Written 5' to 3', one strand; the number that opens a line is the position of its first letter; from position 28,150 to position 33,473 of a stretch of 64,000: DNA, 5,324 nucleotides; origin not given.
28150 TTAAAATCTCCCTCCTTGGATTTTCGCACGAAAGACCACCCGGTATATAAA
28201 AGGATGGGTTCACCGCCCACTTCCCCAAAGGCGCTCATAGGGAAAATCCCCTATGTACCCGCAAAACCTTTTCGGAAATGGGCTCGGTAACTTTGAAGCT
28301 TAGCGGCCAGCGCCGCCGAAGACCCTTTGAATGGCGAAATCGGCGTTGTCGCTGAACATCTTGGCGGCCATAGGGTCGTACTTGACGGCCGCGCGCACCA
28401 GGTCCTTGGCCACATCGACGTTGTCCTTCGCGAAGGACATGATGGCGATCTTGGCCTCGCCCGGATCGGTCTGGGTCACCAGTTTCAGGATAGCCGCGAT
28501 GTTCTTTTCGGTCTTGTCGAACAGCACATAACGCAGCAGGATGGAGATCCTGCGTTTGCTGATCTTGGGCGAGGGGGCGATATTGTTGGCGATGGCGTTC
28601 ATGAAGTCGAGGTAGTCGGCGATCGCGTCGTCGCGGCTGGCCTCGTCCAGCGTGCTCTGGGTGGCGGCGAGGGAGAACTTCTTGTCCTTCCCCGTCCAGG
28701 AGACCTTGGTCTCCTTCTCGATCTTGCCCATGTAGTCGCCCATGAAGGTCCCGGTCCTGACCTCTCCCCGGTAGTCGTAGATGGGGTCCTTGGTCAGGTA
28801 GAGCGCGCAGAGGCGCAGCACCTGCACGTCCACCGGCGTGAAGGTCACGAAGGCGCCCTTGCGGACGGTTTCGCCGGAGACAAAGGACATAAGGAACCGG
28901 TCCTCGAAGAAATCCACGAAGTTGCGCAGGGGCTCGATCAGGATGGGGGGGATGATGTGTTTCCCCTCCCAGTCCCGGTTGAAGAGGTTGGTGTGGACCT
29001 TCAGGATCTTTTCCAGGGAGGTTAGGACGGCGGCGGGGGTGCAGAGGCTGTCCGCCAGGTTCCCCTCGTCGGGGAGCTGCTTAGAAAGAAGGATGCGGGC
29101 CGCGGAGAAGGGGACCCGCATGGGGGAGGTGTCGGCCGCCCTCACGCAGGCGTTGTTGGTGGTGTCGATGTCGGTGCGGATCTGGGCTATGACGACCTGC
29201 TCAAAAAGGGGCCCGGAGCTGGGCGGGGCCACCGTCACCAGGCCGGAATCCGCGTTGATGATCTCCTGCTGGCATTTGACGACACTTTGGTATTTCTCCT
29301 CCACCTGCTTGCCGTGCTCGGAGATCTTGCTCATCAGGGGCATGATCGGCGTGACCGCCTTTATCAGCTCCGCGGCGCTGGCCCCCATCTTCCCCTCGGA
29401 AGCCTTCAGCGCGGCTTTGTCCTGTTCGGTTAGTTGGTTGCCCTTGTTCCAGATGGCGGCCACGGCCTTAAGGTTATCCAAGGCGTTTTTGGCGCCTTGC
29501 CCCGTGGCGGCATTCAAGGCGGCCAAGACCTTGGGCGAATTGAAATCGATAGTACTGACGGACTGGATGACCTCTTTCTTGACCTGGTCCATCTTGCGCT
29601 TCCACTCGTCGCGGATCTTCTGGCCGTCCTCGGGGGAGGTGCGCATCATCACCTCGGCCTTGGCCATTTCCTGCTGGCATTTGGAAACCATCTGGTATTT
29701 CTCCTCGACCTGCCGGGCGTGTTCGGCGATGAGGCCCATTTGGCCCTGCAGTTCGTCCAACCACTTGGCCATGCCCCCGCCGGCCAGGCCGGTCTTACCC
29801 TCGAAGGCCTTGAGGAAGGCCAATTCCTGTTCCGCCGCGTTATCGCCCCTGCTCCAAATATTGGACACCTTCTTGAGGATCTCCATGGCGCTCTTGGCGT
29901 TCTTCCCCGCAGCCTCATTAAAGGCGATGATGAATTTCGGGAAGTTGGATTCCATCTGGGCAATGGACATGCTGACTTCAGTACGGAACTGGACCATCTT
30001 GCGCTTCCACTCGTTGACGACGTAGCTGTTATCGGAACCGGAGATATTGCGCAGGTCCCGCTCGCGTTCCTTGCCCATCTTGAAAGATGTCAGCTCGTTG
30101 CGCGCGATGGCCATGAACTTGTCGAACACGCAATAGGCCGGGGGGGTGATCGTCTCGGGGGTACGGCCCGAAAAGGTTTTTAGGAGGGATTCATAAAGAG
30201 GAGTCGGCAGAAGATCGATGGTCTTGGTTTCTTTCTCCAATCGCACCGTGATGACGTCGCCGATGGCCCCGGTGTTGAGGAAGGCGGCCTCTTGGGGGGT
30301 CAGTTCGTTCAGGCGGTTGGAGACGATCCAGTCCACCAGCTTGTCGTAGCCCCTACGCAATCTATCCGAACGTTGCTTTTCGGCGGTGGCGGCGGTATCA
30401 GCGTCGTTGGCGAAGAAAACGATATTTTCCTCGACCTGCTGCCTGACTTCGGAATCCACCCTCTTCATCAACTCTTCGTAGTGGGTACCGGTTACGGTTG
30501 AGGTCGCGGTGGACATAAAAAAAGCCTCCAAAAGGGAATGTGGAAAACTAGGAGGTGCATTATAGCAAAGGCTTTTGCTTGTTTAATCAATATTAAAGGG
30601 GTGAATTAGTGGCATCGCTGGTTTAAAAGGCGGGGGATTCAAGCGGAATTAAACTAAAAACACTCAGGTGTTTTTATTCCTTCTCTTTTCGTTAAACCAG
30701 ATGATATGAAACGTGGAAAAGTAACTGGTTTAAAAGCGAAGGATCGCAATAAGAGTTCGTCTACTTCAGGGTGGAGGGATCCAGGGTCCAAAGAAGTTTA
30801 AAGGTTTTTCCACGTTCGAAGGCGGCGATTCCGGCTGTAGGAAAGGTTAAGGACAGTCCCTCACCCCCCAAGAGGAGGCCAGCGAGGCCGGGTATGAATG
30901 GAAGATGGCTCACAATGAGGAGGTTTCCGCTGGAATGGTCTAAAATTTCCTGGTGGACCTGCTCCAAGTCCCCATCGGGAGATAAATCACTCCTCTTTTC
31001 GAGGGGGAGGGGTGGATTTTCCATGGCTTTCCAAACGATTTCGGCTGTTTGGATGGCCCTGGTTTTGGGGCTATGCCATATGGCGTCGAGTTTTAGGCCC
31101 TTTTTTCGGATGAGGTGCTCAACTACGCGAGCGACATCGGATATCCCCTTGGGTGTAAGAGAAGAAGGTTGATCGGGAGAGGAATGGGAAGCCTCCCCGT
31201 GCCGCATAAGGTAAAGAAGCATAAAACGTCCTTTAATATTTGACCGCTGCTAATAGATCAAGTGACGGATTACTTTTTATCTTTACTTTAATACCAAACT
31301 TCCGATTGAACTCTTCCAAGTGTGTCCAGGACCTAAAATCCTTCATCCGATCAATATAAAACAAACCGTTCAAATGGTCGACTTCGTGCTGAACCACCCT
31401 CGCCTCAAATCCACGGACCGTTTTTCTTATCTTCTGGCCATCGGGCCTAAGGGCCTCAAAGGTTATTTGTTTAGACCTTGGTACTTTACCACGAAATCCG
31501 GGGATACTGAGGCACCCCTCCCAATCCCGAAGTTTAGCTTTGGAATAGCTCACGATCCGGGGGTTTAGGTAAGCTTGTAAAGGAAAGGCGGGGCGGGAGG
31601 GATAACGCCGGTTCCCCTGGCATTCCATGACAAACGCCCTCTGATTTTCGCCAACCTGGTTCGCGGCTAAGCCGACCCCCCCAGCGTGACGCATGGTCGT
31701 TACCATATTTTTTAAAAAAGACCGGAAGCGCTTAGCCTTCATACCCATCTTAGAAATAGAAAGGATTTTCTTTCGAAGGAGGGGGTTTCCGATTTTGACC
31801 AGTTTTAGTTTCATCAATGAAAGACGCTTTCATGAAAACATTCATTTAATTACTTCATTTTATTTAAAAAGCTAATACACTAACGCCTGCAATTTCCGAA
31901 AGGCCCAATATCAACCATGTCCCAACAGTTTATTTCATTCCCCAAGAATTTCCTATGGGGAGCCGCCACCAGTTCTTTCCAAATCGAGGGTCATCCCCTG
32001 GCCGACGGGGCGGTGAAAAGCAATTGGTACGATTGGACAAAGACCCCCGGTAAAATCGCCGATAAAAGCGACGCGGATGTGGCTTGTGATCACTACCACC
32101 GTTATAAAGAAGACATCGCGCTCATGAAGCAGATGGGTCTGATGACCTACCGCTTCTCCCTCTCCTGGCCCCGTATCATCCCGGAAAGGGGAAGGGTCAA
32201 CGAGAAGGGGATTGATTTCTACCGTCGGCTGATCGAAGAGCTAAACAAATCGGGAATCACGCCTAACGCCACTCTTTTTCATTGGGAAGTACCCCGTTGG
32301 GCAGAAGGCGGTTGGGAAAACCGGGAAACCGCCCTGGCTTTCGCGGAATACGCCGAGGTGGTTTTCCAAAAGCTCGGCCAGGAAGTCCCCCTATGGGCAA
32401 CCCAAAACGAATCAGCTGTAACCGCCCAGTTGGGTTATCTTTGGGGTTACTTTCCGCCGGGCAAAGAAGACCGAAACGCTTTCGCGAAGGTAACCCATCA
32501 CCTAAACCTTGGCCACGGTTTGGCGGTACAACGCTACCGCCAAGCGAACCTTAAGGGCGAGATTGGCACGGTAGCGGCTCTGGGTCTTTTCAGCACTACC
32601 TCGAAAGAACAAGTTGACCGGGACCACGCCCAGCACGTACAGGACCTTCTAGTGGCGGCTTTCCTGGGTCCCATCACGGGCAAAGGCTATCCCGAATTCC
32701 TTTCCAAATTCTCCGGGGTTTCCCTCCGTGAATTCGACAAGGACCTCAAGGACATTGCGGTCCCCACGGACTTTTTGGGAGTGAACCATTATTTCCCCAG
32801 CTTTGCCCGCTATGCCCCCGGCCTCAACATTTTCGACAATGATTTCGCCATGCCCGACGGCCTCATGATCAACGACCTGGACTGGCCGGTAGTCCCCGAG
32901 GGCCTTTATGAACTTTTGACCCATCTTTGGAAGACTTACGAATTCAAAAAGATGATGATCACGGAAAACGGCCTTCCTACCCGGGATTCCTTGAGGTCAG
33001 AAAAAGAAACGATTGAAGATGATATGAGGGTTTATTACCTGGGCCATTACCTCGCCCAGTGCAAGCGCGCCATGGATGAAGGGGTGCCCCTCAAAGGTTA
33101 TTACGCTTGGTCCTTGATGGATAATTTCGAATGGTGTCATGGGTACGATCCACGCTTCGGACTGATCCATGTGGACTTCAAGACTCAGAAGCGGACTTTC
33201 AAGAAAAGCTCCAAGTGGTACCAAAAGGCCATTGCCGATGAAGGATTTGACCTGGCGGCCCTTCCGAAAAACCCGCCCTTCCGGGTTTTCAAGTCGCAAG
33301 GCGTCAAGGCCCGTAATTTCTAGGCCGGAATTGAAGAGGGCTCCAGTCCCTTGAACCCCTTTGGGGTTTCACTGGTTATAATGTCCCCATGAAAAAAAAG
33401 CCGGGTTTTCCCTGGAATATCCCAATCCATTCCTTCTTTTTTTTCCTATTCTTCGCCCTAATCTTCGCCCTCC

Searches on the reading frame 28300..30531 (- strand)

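Call 5: search_protein_families(library=pfam, proteins=[window:28300-30531:-], max_evalue=0.01)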
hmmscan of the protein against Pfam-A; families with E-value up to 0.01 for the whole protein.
window:28300-30531:- (743 aa): 1 family
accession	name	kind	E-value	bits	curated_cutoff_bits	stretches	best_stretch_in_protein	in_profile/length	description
PF11887.13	Mce4_CUP1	-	0.0069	16.4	32.6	0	321-423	32-135/222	Cholesterol uptake porter CUP1 of Mce4, putative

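Call 9: search_protein_families(library=ncbifam, proteins=[window:28300-30531:-], max_evalue=0.01)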
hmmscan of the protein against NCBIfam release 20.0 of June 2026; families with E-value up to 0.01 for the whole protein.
window:28300-30531:- (743 aa): 1 family
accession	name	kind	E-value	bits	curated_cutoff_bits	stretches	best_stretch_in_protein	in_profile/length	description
NF009992.0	PRK13461.1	equivalog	0.0081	15.8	127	1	274-325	44-95/159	F0F1 ATP synthase subunit B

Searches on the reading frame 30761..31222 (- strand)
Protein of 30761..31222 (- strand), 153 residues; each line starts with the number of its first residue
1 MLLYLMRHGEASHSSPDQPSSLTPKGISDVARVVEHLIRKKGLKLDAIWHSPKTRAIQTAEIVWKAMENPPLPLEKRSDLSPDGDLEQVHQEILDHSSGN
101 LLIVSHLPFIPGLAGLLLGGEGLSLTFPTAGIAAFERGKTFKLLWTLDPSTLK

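Call 5: search_protein_families(library=pfam, proteins=[window:30761-31222:-], max_evalue=0.01)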
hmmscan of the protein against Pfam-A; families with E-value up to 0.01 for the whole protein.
window:30761-31222:- (153 aa): 1 family
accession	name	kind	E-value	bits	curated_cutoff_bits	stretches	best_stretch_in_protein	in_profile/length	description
PF00300.27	His_Phos_1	-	1.3e-11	45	21.7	1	3-80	1-77/194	Histidine phosphatase superfamily (branch 1)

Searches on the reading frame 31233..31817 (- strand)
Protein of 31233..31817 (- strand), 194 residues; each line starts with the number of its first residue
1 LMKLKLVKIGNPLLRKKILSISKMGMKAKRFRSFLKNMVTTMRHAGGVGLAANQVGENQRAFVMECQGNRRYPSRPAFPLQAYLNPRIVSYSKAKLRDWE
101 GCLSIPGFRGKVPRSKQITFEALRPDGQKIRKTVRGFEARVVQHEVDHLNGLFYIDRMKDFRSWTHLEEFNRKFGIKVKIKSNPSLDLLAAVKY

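Call 5: search_protein_families(library=pfam, proteins=[window:31233-31817:-], max_evalue=0.01)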
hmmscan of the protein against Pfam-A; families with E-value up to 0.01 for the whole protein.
window:31233-31817:- (194 aa): 1 family
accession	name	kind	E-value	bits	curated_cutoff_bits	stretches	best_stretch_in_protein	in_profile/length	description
PF01327.26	Pep_deformylase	-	2.6e-48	164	22.8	1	4-161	2-153/156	Polypeptide deformylase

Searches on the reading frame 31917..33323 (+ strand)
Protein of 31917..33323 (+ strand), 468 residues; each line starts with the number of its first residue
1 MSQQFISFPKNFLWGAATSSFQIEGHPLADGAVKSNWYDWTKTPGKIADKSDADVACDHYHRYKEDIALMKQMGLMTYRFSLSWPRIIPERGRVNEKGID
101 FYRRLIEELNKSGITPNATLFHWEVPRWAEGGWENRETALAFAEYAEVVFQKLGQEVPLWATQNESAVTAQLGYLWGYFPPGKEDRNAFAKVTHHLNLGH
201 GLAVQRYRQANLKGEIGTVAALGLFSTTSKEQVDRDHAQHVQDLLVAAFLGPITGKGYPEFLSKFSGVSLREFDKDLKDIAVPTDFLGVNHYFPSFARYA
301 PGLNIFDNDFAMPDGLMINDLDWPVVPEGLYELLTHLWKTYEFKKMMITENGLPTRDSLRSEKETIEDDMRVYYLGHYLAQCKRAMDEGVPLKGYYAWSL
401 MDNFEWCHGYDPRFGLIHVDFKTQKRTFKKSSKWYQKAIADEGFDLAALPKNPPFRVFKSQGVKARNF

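Call 5: search_protein_families(library=pfam, proteins=[window:31917-33323:+], max_evalue=0.01)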
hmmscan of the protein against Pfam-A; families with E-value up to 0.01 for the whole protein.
window:31917-33323:+ (468 aa): 1 family
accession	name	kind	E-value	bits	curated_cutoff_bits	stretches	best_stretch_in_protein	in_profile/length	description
PF00232.24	Glyco_hydro_1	-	3.6e-139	464.6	22.6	1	7-443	4-452/453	Glycosyl hydrolase family 1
